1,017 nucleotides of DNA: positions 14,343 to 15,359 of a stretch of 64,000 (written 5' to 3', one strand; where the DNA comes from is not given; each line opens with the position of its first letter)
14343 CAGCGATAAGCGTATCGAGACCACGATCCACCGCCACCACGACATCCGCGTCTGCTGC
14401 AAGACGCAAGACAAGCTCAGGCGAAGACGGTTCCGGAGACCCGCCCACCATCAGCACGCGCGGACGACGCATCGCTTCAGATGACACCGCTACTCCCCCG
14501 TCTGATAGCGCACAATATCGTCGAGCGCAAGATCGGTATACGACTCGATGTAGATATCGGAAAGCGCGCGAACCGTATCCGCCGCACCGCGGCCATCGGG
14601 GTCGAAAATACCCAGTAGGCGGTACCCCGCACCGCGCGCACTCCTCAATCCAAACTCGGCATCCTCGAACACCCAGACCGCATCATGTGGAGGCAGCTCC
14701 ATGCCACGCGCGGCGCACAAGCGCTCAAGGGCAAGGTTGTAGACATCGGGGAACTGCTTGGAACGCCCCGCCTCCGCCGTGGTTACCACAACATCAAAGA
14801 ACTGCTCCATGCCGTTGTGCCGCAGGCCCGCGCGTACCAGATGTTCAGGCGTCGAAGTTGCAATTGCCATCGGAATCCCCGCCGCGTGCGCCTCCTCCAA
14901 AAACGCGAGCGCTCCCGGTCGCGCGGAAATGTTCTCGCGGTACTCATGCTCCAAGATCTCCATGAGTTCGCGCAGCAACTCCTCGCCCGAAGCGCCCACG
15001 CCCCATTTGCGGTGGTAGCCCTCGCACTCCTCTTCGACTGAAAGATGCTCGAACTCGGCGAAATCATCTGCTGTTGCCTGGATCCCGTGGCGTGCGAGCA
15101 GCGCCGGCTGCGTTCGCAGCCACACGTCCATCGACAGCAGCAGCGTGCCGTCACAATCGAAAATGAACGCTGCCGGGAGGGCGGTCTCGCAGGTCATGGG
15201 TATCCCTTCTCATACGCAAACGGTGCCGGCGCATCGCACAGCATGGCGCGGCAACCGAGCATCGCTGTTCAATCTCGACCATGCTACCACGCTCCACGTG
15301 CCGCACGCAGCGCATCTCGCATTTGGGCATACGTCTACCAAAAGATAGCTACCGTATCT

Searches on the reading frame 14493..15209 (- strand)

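Call 62: search_protein_families(library=pfam, proteins=[window:14493-15209:-], max_evalue=0.001)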
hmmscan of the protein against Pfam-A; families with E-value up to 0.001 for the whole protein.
window:14493-15209:- (239 aa): 3 families
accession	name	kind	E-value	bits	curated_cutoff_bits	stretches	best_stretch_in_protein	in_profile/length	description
PF13419.12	HAD_2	-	5e-23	82.6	23.8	1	16-200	2-177/178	Haloacid dehalogenase-like hydrolase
PF00702.32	Hydrolase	-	2.8e-20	74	26.4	1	14-195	3-191/191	haloacid dehalogenase-like hydrolase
PF12710.13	HAD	-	1.3e-12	48.9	27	1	16-175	2-173/189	haloacid dehalogenase-like hydrolase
